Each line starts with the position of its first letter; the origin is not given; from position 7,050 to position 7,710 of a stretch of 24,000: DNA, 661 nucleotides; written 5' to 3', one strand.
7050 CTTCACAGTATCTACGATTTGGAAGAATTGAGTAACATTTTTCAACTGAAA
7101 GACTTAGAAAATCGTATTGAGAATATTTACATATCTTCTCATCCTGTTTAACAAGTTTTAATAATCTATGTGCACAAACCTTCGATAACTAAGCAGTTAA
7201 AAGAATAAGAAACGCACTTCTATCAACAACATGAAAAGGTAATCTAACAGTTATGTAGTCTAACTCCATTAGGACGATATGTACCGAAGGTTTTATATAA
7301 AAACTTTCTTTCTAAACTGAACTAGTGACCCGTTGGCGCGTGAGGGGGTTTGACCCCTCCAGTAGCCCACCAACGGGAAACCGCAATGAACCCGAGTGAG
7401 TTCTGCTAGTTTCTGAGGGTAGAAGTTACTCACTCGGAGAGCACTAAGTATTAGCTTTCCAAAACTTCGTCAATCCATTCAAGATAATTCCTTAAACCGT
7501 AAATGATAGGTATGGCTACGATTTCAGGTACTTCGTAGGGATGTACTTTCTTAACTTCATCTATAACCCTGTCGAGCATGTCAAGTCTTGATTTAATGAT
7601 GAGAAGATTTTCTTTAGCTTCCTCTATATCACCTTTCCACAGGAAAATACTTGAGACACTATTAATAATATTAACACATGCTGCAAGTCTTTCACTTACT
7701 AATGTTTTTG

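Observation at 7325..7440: Isolated GC-rich island folding into two long perfect stems: an unclassified structured RNA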

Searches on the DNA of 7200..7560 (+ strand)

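Call 4: search_rna_families(source=window, start=7200, end=7560, threshold=evalue, max_evalue=10, show_alignments=5)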
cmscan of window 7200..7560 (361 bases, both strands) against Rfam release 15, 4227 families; matches with E-value up to 10: 2.
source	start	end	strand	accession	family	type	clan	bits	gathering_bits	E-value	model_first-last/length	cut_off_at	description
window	7309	7322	-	RF01317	CRISPR-DR4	Gene; CRISPR;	CL00014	13.3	35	10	1-28/28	no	CRISPR RNA direct repeat element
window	7336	7358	-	RF01101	TLS-PK6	Cis-reg;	-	12.8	44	7.6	1-40/40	no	Pseudoknot of tRNA-like structure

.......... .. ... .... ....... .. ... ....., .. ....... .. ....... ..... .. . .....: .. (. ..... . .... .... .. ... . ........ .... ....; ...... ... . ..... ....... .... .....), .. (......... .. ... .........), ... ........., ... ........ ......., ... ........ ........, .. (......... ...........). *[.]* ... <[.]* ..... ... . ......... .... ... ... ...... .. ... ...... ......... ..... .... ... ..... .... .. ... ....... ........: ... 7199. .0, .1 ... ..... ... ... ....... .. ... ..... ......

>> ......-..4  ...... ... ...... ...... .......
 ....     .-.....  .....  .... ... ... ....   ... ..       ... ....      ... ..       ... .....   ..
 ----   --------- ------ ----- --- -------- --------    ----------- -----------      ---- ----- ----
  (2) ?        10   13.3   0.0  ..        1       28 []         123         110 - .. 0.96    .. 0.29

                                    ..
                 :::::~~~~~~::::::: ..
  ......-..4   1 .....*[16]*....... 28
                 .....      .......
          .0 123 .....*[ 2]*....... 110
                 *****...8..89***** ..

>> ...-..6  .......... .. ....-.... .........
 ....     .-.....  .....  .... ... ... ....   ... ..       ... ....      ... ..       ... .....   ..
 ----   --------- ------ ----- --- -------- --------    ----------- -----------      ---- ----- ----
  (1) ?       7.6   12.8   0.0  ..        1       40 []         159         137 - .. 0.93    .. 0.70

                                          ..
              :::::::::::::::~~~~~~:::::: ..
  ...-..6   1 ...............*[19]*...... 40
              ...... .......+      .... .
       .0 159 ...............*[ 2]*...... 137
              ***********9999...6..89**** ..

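Call 72: build_rna_model(alignment_id=A4, structure=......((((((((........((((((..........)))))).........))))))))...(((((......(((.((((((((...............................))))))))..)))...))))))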
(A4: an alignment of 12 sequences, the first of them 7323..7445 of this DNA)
Model R1 built from alignment A4 (12 sequences, 139 columns); structure: as given.
model positions 132; base pairs 30; branch points 1; effective number of sequences 2.46; information 0.59 bits per position. Calibrated on 0.2 Mb of random sequence (short: E-values are rough).
structure used (alignment columns):
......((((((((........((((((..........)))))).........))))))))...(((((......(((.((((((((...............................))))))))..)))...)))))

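Call 73: search_with_rna_model(model_id=R1, sources=[window, L003, L004, L005, L006, L007, L008, L009, L010, L011, L012, L013, L014, L015, L016, L017, L018, L019, L020, L021, L022, L023, L024, L025, L026, L027, L028, L029, L030, L031, L032, L033, L034, L035, L036, L037, L038, L039, L040, L041, L042, L043, L044, L045, L046, L047, L048, L049, L050, L051, L052, L053, L054, L055, L056, L057, L058, L059, L060, L061, L062, L063, L064, L065, L066, L067, L068, L069, L070, L071, L072, L073, L074, L075, L076, L077, L078, L079, L080, L081, L082, L083, L084, L085, L086, L087, L089, L090, L091, L092], max_evalue=1, make_alignment=true)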
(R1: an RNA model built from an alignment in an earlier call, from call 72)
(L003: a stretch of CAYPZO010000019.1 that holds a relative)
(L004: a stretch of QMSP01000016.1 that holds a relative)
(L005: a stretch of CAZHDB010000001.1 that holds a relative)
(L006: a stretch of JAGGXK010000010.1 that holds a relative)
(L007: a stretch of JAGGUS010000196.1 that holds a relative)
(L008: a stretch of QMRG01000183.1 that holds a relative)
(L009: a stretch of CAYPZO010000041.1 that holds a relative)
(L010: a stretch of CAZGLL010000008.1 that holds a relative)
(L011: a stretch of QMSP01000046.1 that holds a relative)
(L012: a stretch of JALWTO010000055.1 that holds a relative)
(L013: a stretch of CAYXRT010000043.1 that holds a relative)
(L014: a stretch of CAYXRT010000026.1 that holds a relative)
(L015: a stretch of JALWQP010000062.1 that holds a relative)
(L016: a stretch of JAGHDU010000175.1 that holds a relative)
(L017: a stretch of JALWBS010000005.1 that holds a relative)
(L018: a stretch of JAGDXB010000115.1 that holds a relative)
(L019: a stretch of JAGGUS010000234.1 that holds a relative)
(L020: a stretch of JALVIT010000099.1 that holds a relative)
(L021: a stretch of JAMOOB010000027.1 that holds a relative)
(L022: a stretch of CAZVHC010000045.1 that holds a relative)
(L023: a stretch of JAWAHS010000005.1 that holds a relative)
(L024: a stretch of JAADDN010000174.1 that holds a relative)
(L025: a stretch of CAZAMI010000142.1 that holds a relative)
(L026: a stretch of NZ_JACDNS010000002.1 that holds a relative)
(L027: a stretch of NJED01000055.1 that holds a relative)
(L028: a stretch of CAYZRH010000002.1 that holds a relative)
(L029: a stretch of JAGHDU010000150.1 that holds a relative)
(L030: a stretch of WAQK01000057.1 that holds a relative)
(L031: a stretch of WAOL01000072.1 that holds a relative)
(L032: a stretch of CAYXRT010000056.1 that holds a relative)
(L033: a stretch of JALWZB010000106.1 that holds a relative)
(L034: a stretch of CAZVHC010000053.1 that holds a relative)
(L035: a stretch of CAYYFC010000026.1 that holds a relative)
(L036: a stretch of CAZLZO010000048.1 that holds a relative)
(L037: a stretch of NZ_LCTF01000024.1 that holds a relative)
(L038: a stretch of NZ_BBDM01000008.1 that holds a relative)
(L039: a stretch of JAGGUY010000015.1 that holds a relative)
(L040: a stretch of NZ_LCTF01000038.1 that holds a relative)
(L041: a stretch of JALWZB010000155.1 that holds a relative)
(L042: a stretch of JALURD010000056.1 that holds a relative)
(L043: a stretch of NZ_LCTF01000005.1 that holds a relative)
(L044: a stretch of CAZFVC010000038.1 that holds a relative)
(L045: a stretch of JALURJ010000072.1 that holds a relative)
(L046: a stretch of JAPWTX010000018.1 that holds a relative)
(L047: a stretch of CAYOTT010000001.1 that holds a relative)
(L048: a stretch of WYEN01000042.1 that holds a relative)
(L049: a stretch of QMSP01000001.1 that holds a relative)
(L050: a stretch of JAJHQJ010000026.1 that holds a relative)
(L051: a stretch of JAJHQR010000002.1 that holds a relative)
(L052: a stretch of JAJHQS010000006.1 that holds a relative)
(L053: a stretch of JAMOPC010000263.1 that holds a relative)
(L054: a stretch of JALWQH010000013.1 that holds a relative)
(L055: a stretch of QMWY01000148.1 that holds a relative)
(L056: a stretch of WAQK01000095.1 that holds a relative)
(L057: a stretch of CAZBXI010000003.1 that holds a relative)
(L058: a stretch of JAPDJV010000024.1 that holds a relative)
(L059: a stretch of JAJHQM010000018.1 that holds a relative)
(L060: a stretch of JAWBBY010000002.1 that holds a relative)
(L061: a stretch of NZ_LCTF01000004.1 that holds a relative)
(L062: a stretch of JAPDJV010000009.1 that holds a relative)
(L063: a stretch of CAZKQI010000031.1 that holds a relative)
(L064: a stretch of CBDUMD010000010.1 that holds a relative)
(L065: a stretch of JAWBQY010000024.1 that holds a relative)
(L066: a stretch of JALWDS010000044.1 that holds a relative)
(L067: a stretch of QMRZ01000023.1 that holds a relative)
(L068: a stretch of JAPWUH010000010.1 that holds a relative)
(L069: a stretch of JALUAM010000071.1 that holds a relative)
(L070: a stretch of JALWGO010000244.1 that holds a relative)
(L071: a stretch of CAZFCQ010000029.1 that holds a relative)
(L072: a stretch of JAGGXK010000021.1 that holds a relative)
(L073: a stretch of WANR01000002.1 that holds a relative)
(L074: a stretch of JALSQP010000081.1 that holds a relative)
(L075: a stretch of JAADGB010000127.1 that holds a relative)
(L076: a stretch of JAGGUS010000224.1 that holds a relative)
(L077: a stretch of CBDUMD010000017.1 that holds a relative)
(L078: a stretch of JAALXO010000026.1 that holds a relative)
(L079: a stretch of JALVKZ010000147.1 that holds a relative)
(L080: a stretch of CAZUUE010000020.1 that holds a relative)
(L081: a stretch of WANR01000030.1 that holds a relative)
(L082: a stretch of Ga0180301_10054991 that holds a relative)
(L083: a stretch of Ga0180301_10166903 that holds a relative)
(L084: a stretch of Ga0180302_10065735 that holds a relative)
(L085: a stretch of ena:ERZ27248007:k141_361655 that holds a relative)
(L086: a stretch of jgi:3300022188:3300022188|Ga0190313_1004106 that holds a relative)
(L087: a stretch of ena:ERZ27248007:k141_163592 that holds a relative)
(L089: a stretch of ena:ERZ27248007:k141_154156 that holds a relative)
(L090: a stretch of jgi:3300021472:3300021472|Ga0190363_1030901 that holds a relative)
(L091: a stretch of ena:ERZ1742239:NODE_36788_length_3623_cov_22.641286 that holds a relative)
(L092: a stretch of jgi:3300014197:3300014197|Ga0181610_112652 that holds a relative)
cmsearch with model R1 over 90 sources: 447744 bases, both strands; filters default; matches with E-value up to 1: 81.
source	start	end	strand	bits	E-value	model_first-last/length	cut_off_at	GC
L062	2317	2450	-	138.2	3.7e-39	1-132/132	no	0.5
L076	1579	1713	-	137.9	4.7e-39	1-132/132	no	0.53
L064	2338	2467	-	137.7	5.4e-39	1-132/132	no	0.55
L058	2315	2448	-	135.6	2.3e-38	1-132/132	no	0.49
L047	2320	2450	-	130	1.1e-36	1-132/132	no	0.56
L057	351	486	-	127.4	7.2e-36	1-132/132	no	0.55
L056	2316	2448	-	124.2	6.5e-35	1-132/132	no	0.62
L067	2312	2442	-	116.7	1.3e-32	1-132/132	no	0.68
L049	2333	2449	-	110.4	9.9e-31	1-132/132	no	0.56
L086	1322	1447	-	100.4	1e-27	1-132/132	no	0.58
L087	1322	1447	-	100.4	1e-27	1-132/132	no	0.58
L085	123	257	-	97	1.2e-26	1-132/132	no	0.57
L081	2270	2408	-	80.3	1.3e-21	1-132/132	no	0.55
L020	42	178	-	75.8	3.1e-20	1-132/132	no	0.53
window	7323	7445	+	75.5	3.7e-20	1-132/132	no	0.56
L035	2284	2423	-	74.4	8.2e-20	1-132/132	no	0.53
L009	2286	2424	-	69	3.5e-18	1-132/132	no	0.54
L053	2322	2449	-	63.2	2e-16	1-132/132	no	0.53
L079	2297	2423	-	58.5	5.2e-15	1-132/132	no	0.66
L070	2319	2446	-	53.6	1.6e-13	1-132/132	no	0.59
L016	197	321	-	53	2.4e-13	1-132/132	no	0.59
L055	326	456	-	52.9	2.6e-13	1-132/132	no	0.6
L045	302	441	-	52.7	2.9e-13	1-132/132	no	0.69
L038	2340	2450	-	52.1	4.6e-13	1-132/132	no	0.65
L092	412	532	-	51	9.8e-13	1-132/132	no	0.68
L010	2340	2486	+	50.3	1.5e-12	1-132/132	no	0.55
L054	2309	2437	-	48.8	4.4e-12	1-132/132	no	0.57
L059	2319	2446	-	48.2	6.7e-12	1-132/132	no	0.59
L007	2329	2440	-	46.6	2.1e-11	1-132/132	no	0.62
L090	441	552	-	46.6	2.1e-11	1-132/132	no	0.62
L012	2334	2445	-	46.2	2.7e-11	1-132/132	no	0.62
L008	712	823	-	46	3.2e-11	1-132/132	no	0.6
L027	2200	2311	-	45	6.2e-11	1-132/132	no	0.59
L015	2331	2442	-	44.3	1e-10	1-132/132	no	0.62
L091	449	552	-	42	5e-10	1-132/132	no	0.58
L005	2322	2432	-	41.7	6.4e-10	1-132/132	no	0.61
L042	2305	2437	-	41.2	8.8e-10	1-132/132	no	0.68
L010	2191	2302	-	40.9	1.1e-09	1-132/132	no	0.62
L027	2348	2480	+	40.9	1.1e-09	1-132/132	no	0.58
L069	85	212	-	40.7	1.3e-09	1-132/132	no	0.71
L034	1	55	+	40.1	2e-09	78-132/132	5'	0.4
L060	20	128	-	40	2.1e-09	1-132/132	no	0.61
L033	427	538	-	39.8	2.3e-09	1-132/132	no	0.59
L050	2311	2439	-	39.7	2.5e-09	1-132/132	no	0.64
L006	2335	2445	-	38.4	6.4e-09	1-132/132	no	0.59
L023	2342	2450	-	37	1.6e-08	1-132/132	no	0.62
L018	2309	2426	-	36.1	3.1e-08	1-132/132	no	0.65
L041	2273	2431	-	35.9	3.6e-08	1-132/132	no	0.52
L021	2311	2438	-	35.2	5.8e-08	1-132/132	no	0.55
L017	2312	2421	-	34.4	1e-07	1-132/132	no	0.59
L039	2286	2442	-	34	1.3e-07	1-132/132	no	0.54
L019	396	489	-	33.4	2.1e-07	1-132/132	no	0.56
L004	2339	2445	-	32.8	3e-07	1-132/132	no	0.62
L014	2278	2421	-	31.9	5.7e-07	1-132/132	no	0.56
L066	2326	2450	-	31.7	7e-07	1-132/132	no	0.54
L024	2327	2421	-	31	1.1e-06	1-132/132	no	0.59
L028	2326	2422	-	30.4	1.7e-06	1-132/132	no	0.56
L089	1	93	-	29.7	2.7e-06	1-92/132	3'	0.59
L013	1894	2039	-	29.2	4e-06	1-132/132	no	0.58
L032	2327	2422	-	29.1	4e-06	1-132/132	no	0.54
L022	251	346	-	27.8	9.9e-06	1-132/132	no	0.57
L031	2327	2422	-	27.8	1e-05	1-132/132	no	0.61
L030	2327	2422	-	27.3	1.4e-05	1-132/132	no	0.65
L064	2409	2469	+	26.3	2.9e-05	1-132/132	no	0.69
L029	1021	1116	-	26.1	3.4e-05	1-132/132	no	0.61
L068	2289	2450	-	26.1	3.5e-05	1-132/132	no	0.64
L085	192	260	+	23.9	0.00015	1-132/132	no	0.64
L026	2287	2386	-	23.4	0.00022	1-132/132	no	0.61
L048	2290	2455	-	22.9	0.00031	1-132/132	no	0.54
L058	6048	6080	+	22.6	0.00038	1-33/132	3'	0.67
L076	1650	1776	+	21.6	0.00075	1-132/132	no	0.48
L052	2272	2400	-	21.4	0.00086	1-132/132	no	0.53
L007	5153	5226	-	20.5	0.0016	1-132/132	no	0.47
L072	2231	2377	-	20.2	0.002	1-132/132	no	0.52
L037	2310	2452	-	19.6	0.0031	1-132/132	no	0.66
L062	2388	2452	+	19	0.0048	1-132/132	no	0.63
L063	2337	2453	-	18.9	0.0049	1-132/132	no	0.57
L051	2320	2453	-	18.8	0.0055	1-132/132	no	0.62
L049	2387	2463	+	15.2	0.065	1-132/132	no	0.58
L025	1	80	-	13.6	0.21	1-96/132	3'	0.57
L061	2385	2447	-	12.7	0.38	1-132/132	no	0.7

Alignment A5: 81 matches aligned to the model, 258 columns, each read 5' to 3' on its own strand. Consensus structure (alignment columns), stored with it:
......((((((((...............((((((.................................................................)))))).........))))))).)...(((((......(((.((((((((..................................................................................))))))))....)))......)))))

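Call 79: search_rna_families(source=window, start=7310, end=7400, threshold=evalue, max_evalue=10, show_alignments=3)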
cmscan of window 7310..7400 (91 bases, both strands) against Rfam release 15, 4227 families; matches with E-value up to 10: 4.
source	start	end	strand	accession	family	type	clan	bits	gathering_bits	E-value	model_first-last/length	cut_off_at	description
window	7336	7358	-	RF01101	TLS-PK6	Cis-reg;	-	12.8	44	1.9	1-40/40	no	Pseudoknot of tRNA-like structure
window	7357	7376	-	RF02977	THF-II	Cis-reg;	-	12.3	41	3.1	1-39/39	no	THF-II riboswitch (folE RNA)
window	7315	7379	+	RF02814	Sso133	Gene; sRNA;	-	11.9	44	4.2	1-73/73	no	Sulfolobus sRNA133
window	7326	7345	+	RF01133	sR3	Gene; snRNA; snoRNA; CD-box;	-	8.8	41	2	35-55/55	no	Small nucleolar RNA sR3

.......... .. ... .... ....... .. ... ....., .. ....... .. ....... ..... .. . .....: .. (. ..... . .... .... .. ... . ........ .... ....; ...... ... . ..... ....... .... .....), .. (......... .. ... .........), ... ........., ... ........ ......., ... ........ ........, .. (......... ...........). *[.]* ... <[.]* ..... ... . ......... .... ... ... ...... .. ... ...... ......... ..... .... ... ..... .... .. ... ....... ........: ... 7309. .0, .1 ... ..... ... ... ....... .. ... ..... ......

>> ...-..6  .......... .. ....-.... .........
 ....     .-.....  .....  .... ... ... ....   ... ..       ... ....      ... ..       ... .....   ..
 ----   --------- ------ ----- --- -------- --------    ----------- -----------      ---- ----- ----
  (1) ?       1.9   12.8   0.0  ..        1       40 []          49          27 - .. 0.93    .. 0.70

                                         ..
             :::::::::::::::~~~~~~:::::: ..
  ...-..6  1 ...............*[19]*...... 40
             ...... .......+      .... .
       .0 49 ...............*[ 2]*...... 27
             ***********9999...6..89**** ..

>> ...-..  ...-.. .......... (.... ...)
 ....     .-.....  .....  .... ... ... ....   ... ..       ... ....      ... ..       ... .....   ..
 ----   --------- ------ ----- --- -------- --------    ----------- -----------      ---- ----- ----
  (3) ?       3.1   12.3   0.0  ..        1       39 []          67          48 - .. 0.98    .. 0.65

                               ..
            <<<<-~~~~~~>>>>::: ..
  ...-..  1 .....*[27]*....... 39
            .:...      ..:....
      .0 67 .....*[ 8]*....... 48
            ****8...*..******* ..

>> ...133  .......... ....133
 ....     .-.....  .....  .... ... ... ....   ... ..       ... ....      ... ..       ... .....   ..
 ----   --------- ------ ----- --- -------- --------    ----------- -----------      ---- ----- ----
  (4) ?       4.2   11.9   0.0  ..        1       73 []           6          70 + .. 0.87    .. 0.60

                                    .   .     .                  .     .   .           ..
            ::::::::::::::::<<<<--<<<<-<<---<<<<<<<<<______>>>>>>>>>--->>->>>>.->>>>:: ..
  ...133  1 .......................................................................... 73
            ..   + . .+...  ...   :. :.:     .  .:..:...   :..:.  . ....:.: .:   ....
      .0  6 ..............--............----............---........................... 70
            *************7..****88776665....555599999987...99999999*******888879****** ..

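Call 85: search_with_rna_model(model_id=R1, sources=[L094, L095], max_evalue=10, filters=off)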
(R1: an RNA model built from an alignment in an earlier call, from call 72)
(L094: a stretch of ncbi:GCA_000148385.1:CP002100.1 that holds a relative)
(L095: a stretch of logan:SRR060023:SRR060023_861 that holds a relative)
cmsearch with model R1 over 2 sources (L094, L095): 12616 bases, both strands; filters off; matches with E-value up to 10: 7.
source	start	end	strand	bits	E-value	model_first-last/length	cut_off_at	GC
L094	5880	5951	+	5.4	1.7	1-132/132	no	0.54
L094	3309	3417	+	5.1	2.1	1-132/132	no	0.39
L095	3309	3417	+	5.1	2.1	1-132/132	no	0.39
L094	1920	2004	-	4.2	4.1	1-132/132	no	0.41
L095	1920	2004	-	4.2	4.1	1-132/132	no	0.41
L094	4214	4274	-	3.5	6.7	1-132/132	no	0.44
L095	4214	4274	-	3.5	6.7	1-132/132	no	0.44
